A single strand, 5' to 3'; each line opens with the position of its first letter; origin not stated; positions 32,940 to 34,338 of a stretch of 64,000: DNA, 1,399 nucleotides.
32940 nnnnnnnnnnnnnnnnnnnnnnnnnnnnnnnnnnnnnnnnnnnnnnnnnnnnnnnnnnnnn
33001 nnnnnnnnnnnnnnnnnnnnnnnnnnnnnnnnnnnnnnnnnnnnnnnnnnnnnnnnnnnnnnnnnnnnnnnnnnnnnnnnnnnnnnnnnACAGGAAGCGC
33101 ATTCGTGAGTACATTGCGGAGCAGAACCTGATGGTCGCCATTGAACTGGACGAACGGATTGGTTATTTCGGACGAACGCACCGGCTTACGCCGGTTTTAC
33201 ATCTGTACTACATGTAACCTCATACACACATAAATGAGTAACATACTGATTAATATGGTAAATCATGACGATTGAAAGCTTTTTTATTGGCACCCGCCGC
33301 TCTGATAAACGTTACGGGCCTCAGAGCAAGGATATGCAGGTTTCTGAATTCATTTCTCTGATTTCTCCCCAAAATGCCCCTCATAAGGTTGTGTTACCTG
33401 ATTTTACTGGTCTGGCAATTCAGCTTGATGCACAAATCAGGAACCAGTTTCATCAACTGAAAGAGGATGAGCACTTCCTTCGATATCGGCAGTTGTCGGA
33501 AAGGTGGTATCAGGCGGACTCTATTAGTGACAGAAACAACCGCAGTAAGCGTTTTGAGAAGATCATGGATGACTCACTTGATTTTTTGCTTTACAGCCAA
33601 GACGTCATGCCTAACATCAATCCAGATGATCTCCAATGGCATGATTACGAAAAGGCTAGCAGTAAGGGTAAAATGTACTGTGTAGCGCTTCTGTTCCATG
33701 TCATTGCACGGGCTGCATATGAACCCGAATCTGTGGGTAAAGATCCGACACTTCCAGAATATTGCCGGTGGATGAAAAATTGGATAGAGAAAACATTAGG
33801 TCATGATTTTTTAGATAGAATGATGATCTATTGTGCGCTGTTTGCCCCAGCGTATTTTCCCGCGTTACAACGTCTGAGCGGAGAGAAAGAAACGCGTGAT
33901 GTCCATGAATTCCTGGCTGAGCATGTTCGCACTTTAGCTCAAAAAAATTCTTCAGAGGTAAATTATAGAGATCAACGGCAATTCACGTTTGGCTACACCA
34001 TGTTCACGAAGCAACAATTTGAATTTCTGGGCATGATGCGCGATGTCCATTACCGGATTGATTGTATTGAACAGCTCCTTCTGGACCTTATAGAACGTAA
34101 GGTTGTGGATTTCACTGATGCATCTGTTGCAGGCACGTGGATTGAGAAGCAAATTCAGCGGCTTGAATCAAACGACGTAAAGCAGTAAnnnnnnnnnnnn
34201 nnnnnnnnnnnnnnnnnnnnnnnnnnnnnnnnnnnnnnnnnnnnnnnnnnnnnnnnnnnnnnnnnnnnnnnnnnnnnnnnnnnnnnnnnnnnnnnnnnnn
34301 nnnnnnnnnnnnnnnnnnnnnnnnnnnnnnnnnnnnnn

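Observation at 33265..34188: Orphan 307-aa protein next to the decayed TA locus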

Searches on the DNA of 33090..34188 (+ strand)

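Call 5: search_dna_similar(query=window:33265-34188:+, collection=plasmids, mode=near, max_rows=30)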
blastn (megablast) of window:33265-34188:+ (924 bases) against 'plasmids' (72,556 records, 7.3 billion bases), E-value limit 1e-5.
Records with a match: 56; places in all: 61; records where one place covers at least 80% of the query: 43.
Best place of each record, by identity: >=99% 50; 95-99% 6.
By first word of the organism name: Escherichia 47; Salmonella 6; Shigella 3.
By predicted mobility (MOB-suite, as given by PLSDB): conjugative 52; non-mobilizable 2; mobilizable 2.
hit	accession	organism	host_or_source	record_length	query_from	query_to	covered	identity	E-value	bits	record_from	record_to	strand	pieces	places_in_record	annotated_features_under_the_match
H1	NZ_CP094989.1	Shigella flexneri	Homo sapiens,stool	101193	1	924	100%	99.9%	0e+0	1701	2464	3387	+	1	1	hypothetical protein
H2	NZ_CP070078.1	Escherichia coli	Homo sapiens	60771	1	924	100%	99.9%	0e+0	1701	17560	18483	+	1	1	hypothetical protein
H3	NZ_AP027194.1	Escherichia coli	Homo sapiens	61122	1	924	100%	99.9%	0e+0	1701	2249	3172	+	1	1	hypothetical protein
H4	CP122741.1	Escherichia coli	Sus scrofa,feces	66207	1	924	100%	99.9%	0e+0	1701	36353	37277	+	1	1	hypothetical protein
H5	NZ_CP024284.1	Escherichia albertii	-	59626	1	924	100%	99.8%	0e+0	1696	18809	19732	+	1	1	hypothetical protein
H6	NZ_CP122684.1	Escherichia coli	Sus scrofa,feces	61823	1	924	100%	99.8%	0e+0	1696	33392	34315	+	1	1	hypothetical protein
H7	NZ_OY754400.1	Escherichia coli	hen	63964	1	924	100%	99.8%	0e+0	1696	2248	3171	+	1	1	hypothetical protein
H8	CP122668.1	Escherichia coli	Sus scrofa,feces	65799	1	924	100%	99.7%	0e+0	1690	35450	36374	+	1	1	hypothetical protein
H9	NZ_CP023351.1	Escherichia coli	Homo sapiens,Diarrheal stool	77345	1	924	100%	99.6%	0e+0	1685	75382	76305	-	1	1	hypothetical protein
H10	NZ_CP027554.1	Escherichia coli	Homo sapiens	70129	1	924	100%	99.6%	0e+0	1685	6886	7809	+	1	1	hypothetical protein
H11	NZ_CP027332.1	Escherichia coli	Homo sapiens,stool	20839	1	924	100%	99.6%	0e+0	1685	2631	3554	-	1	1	hypothetical protein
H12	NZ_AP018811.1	Escherichia coli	Bos taurus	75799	1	924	100%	99.6%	0e+0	1685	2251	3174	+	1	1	hypothetical protein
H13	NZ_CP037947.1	Escherichia coli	Homo sapiens,human,stool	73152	1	924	100%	99.6%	0e+0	1685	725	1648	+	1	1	hypothetical protein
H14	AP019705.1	Escherichia coli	Homo sapiens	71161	1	924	100%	99.6%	0e+0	1685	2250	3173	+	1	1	hypothetical protein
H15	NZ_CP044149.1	Escherichia coli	-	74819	1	924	100%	99.6%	0e+0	1685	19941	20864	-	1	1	hypothetical protein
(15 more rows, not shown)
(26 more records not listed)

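Call 7: get_annotated_region(hit=H3, flank=6000)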
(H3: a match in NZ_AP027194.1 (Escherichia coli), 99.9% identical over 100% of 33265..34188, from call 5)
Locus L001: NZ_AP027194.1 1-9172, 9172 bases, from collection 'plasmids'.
description: Escherichia coli strain 10153 plasmid pO26_10153_3, complete sequence
organism: Escherichia coli (NCBI taxid 562)
taxonomy: Bacteria; Pseudomonadota; Gammaproteobacteria; Enterobacterales; Enterobacteriaceae; Escherichia; Escherichia coli
host: -; source: Homo sapiens; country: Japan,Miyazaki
typing (MOB-suite, as given by PLSDB): conjugative; replicon IncFIA,IncFIC; relaxase MOBF; mating-pair formation MPF_F
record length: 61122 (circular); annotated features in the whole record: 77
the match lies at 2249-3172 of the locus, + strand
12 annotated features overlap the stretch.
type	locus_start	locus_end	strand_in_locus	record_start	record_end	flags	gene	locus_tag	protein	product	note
CDS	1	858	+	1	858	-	repA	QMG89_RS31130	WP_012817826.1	incFII family plasmid replication initiator RepA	GO:0006276 - plasmid maintenance [Evidence IEA]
CDS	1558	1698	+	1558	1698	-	-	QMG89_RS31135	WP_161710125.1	hypothetical protein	-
CDS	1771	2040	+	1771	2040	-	yacA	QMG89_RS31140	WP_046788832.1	type II toxin-antitoxin system antitoxin YacA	-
CDS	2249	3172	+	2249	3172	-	-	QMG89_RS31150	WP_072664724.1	hypothetical protein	-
CDS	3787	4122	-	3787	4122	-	-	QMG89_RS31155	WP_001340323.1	hypothetical protein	-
CDS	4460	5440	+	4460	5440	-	-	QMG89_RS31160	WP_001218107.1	plasmid segregation protein ParM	GO:0030541 - plasmid partitioning [Evidence IEA]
CDS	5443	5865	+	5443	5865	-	-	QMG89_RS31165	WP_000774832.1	plasmid partitioning/stability family protein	-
CDS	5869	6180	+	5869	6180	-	-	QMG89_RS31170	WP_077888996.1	hypothetical protein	-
CDS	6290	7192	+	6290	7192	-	-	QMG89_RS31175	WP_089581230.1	DUF1281 domain-containing protein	-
CDS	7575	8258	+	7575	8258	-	-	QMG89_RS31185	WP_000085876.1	DNA methylase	-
CDS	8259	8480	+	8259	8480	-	-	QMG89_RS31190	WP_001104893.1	hypothetical protein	-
CDS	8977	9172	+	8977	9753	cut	-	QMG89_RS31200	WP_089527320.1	hypothetical protein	-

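Call 74: search_dna_similar(query=window:33265-34188:+, collection=ecoli_genomes, mode=near, max_rows=25, rows=spread)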
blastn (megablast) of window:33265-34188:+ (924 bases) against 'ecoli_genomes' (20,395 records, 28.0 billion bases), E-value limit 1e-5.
Records with a match: 74; places in all: 84; records where one place covers at least 80% of the query: 51.
Genomes with a match: 72 of 5426; with a place that covers at least 80% of the query: 50. Places per genome that has any: lowest 1, median 1, highest 2. On chromosomes: 0 places; on plasmids: 84.
Best place of each record, by identity: >=99% 58; 95-99% 16.
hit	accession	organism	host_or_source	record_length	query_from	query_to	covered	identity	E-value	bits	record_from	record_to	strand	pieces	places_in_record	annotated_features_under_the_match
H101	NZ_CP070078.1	Escherichia coli strain FDAARGOS_1371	Homo sapiens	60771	1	924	100%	99.9%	0e+0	1701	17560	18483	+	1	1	hypothetical protein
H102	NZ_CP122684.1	Escherichia coli strain ETEC4068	Sus scrofa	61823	1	924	100%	99.8%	0e+0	1696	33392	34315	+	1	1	hypothetical protein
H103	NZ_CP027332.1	Escherichia coli strain 2013C-3277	Homo sapiens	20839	1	924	100%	99.6%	0e+0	1685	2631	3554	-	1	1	hypothetical protein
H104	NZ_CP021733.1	Escherichia coli strain AR_0114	missing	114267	1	924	100%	99.6%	0e+0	1685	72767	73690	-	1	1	hypothetical protein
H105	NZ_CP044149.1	Escherichia coli O157 strain AR-0427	missing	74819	1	924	100%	99.6%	0e+0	1685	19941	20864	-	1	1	hypothetical protein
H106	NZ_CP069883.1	Escherichia coli strain FDAARGOS_1289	Homo sapiens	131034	1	924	100%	99.6%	0e+0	1685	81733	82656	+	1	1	hypothetical protein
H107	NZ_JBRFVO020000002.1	Escherichia coli strain IAL7250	Homo sapiens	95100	1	924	100%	99.6%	0e+0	1685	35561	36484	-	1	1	hypothetical protein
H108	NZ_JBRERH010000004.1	Escherichia coli strain E600003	Homo sapiens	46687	1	924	100%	99.6%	0e+0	1685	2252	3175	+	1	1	hypothetical protein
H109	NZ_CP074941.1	Escherichia coli strain 06_3235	Homo sapiens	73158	1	924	100%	99.6%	0e+0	1685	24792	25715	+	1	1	hypothetical protein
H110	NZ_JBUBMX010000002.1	Escherichia coli strain N64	Homo sapiens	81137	1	924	100%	99.6%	0e+0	1685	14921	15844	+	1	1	hypothetical protein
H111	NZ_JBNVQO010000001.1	Escherichia coli strain HSP60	Homo sapiens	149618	1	924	100%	99.6%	0e+0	1685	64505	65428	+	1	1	hypothetical protein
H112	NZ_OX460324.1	Escherichia coli strain EC0026B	Derived from parental isolate EC0026B ...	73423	1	924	100%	99.6%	0e+0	1685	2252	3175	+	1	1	hypothetical protein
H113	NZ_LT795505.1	Escherichia coli strain KV7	Sus scrofa domestica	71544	1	924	100%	99.6%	0e+0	1685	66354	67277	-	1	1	hypothetical protein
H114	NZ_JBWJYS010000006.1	Escherichia coli strain E2386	Homo sapiens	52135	1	924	100%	99.6%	0e+0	1685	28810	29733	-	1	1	hypothetical protein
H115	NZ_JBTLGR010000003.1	Escherichia coli strain 1296KP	Homo sapiens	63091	1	924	100%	99.6%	0e+0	1685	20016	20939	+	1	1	hypothetical protein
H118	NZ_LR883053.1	Escherichia coli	-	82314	1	656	71%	95.7%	0e+0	1057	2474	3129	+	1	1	hypothetical protein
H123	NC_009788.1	Escherichia coli O139:H28 str. E24377A strain E24377A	-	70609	1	510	55%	96.5%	0e+0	843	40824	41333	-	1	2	hypothetical protein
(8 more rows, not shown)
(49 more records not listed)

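Call 77: get_annotated_region(hit=H118, flank=3000)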
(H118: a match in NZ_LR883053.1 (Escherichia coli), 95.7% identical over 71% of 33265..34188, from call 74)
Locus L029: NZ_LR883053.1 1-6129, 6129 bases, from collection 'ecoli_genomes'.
description: Escherichia coli isolate L1_E925 plasmid 4, complete sequence
organism: Escherichia coli (NCBI taxid 562)
replicon: plasmid 4; assembly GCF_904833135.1
host: -; source: -; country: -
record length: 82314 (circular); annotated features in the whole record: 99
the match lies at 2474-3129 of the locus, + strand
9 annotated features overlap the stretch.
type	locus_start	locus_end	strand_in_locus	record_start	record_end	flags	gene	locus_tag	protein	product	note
CDS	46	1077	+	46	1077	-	repA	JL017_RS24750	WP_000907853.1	plasmid replication initiator RepA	-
CDS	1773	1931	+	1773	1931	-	-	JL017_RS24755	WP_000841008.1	hypothetical protein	-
CDS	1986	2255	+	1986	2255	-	yacA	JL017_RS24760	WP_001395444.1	type II toxin-antitoxin system antitoxin YacA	-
CDS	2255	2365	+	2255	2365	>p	yacB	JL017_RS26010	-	type II toxin-antitoxin system toxin YacB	incomplete; partial in the middle of a contig; missing C-terminus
CDS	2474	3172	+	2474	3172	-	-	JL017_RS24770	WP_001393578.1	hypothetical protein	-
CDS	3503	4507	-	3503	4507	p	-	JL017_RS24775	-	IS110 family transposase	internal stop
CDS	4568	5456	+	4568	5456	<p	-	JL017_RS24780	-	IS3 family transposase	frameshifted; incomplete; partial in the middle of a contig; missing N-terminus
CDS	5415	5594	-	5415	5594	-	-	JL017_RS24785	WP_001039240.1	hypothetical protein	-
CDS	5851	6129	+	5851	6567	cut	csoB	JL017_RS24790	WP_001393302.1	CS1 fimbrial subunit B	-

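Call 78: get_annotated_region(hit=H123, flank=3000)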
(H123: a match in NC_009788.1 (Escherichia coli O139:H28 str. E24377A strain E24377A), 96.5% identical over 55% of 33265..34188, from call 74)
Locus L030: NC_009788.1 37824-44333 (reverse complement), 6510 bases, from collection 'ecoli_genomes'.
description: Escherichia coli O139:H28 str. E24377A plasmid pETEC_73, complete sequence
organism: Escherichia coli O139:H28 str. E24377A strain E24377A (NCBI taxid 331111)
replicon: plasmid pETEC_73; assembly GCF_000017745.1
host: -; source: -; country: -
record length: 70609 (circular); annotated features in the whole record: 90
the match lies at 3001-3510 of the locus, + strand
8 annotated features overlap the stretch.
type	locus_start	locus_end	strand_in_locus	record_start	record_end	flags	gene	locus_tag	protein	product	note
CDS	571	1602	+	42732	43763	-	repA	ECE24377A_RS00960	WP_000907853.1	plasmid replication initiator RepA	-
CDS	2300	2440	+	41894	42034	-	-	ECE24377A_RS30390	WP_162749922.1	hypothetical protein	-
CDS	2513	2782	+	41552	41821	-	yacA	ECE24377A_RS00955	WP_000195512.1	type II toxin-antitoxin system antitoxin YacA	-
CDS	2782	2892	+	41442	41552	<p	yacB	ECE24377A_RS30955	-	type II toxin-antitoxin system toxin YacB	incomplete; partial in the middle of a contig; missing C-terminus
CDS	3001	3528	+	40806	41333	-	-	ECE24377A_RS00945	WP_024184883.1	hypothetical protein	-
CDS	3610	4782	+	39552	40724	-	istA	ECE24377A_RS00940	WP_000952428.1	IS21-like element ISEc62 family transposase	-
CDS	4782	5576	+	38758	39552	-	istB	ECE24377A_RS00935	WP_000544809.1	IS21-like element helper ATPase IstB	-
CDS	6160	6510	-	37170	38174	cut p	-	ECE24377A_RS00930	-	IS110 family transposase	internal stop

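Call 80: get_annotated_region(hit=H12, flank=1500)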
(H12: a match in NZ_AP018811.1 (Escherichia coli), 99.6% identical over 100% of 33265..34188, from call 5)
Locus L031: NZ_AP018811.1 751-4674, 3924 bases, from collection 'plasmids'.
description: Escherichia coli strain E2865 plasmid pE2865-3, complete sequence
organism: Escherichia coli (NCBI taxid 562)
taxonomy: Bacteria; Pseudomonadota; Gammaproteobacteria; Enterobacterales; Enterobacteriaceae; Escherichia; Escherichia coli
host: -; source: Bos taurus; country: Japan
typing (MOB-suite, as given by PLSDB): conjugative; replicon IncFIA,IncFII; relaxase MOBF; mating-pair formation MPF_F
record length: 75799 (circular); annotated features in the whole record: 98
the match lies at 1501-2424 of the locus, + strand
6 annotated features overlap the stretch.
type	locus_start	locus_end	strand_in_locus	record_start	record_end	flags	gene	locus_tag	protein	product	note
CDS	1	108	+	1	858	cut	repA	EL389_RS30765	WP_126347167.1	incFII family plasmid replication initiator RepA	GO:0006276 - plasmid maintenance [Evidence IEA]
CDS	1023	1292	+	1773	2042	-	yacA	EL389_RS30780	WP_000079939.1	type II toxin-antitoxin system antitoxin YacA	-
CDS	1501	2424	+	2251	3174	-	-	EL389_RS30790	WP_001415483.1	hypothetical protein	-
CDS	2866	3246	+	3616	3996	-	-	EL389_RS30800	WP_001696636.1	HTH domain-containing protein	-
CDS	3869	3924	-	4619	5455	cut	-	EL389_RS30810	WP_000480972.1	aminoglycoside O-phosphotransferase APH(6)-Id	-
predicted_resistance_gene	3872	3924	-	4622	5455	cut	aph(6)-Id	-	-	aminoglycoside O-phosphotransferase APH(6)-Id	predicted by amrfinderplus; class AMINOGLYCOSIDE; identity 100.0%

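Call 81: get_annotated_region(hit=H5, flank=1500)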
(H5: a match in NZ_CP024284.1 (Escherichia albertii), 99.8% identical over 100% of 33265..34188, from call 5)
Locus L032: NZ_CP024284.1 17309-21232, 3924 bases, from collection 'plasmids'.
description: Escherichia albertii strain 2014C-4356 plasmid unnamed2, complete sequence
organism: Escherichia albertii (NCBI taxid 208962)
taxonomy: Bacteria; Pseudomonadota; Gammaproteobacteria; Enterobacterales; Enterobacteriaceae; Escherichia; Escherichia albertii
host: -; source: -; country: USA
typing (MOB-suite, as given by PLSDB): conjugative; replicon IncFIA; relaxase MOBF; mating-pair formation MPF_F
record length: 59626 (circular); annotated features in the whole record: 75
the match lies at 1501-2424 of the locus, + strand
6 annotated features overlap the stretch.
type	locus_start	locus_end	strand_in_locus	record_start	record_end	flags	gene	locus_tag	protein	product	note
CDS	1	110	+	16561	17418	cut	repA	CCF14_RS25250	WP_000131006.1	incFII family plasmid replication initiator RepA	GO:0006276 - plasmid maintenance [Evidence IEA]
CDS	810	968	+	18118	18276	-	-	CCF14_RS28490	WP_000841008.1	hypothetical protein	-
CDS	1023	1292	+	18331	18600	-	yacA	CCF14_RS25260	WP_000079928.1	type II toxin-antitoxin system antitoxin YacA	-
CDS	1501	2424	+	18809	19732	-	-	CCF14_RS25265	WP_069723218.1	hypothetical protein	-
CDS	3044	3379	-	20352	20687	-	-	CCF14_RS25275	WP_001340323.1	hypothetical protein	-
CDS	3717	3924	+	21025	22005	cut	-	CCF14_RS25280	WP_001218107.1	plasmid segregation protein ParM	GO:0030541 - plasmid partitioning [Evidence IEA]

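Call 82: search_dna_similar(query=window:33265-34188:+, collection=plasmids, mode=distant, max_rows=40, rows=spread)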
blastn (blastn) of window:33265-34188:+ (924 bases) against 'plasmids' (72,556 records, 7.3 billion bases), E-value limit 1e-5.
Records with a match: 133; places in all: 138; records where one place covers at least 80% of the query: 117.
Best place of each record, by identity: >=99% 50; 95-99% 6; 60-80% 77.
By first word of the organism name: Escherichia 48; Enterobacter 28; Klebsiella 27; Salmonella 11; Citrobacter 10; Shigella 3; Leclercia 3; Raoultella 2; Kosakonia 1.
By predicted mobility (MOB-suite, as given by PLSDB): conjugative 103; mobilizable 23; non-mobilizable 7.
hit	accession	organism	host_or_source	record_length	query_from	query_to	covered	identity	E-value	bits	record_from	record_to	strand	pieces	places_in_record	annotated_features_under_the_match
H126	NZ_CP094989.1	Shigella flexneri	Homo sapiens,stool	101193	1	924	100%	99.9%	0e+0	1663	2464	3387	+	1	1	hypothetical protein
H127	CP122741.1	Escherichia coli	Sus scrofa,feces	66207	1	924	100%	99.9%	0e+0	1661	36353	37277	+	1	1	hypothetical protein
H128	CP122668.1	Escherichia coli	Sus scrofa,feces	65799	1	924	100%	99.7%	0e+0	1652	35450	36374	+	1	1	hypothetical protein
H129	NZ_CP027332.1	Escherichia coli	Homo sapiens,stool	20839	1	924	100%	99.6%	0e+0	1649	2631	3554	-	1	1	hypothetical protein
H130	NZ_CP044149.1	Escherichia coli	-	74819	1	924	100%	99.6%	0e+0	1649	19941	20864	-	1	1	hypothetical protein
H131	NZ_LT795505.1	Escherichia coli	Sus scrofa domestica,pig feces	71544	1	924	100%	99.6%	0e+0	1649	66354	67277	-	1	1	hypothetical protein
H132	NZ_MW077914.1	Escherichia coli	-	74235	1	924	100%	99.6%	0e+0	1649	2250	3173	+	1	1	hypothetical protein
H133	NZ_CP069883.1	Escherichia coli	Homo sapiens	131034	1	924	100%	99.6%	0e+0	1649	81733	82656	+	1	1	hypothetical protein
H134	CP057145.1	Escherichia coli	culture,Pooled cattle faecal samples ...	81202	1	924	100%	99.6%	0e+0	1649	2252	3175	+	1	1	hypothetical protein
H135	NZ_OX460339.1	Escherichia coli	Derived from parental isolate EC0026B ...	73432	1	924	100%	99.6%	0e+0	1649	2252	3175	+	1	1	hypothetical protein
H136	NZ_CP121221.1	Shigella flexneri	Homo sapiens,fecal sample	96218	1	924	100%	99.6%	0e+0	1649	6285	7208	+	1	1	hypothetical protein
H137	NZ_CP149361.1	Salmonella enterica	Homo sapiens,single cell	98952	1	800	87%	99.5%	0e+0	1425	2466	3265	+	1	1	hypothetical protein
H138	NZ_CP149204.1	Salmonella enterica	Homo sapiens,single cell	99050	1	800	87%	99.5%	0e+0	1425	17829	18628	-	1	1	hypothetical protein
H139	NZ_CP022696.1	Citrobacter farmeri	Homo sapiens,Rectal swab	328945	1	911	99%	73.2%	5e-149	535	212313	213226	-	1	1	hypothetical protein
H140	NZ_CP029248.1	Enterobacter hormaechei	canine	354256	1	911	99%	73.2%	5e-149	535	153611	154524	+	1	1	hypothetical protein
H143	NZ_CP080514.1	Salmonella enterica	food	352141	1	911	99%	73.2%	5e-149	535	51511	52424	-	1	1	hypothetical protein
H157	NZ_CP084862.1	Klebsiella pneumoniae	Homo sapiens,Whole organism,feces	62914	1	911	99%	67.8%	9e-83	315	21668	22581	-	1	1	hypothetical protein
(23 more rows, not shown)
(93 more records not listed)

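Call 83: get_annotated_region(hit=H143, flank=7000)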
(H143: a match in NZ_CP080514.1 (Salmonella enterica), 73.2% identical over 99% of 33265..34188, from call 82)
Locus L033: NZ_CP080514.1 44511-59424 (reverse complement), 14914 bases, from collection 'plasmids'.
description: Salmonella enterica subsp. enterica serovar Minnesota strain SA18578 plasmid pSA18578_MCR9_1, complete sequence
organism: Salmonella enterica (NCBI taxid 70803)
taxonomy: Bacteria; Pseudomonadota; Gammaproteobacteria; Enterobacterales; Enterobacteriaceae; Salmonella; Salmonella enterica
host: -; source: food; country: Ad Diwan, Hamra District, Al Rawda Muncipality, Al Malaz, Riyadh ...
typing (MOB-suite, as given by PLSDB): conjugative; replicon IncHI2A,IncP,rep_cluster_1088; relaxase MOBH,MOBP; mating-pair formation MPF_F
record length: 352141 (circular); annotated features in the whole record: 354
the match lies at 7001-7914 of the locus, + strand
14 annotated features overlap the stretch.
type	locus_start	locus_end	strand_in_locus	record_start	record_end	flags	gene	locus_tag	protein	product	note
CDS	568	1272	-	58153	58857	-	-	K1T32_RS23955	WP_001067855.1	IS6-like element IS26 family transposase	GO:0006313 - DNA transposition [Evidence IEA]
CDS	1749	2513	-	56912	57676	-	-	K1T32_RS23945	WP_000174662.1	tyrosine-type recombinase/integrase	GO:0015074 - DNA integration [Evidence IEA]; GO:0006310 - DNA recombination [Evidence IEA]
CDS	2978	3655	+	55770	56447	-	-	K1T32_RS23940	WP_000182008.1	hypothetical protein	-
CDS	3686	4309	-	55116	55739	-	-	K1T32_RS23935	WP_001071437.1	RES family NAD+ phosphorylase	-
CDS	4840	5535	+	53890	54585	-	-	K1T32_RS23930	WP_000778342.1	hypothetical protein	-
CDS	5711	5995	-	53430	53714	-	-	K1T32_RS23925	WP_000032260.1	hypothetical protein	-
CDS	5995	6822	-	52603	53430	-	-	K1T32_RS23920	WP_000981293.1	ParA family protein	-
CDS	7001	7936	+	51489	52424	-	-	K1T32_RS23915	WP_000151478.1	hypothetical protein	-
CDS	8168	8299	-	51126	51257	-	-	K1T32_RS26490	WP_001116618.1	hypothetical protein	-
CDS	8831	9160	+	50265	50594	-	-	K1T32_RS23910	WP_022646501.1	hypothetical protein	-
CDS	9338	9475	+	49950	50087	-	-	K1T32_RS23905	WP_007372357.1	hypothetical protein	-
CDS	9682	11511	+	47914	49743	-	-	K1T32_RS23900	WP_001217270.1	hypothetical protein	-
CDS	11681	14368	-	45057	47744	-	ppl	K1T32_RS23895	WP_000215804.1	anti-phage protein Ppl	GO:0051607 - defense response to virus [Evidence IEA]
CDS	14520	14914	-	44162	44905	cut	-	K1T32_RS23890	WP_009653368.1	hypothetical protein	-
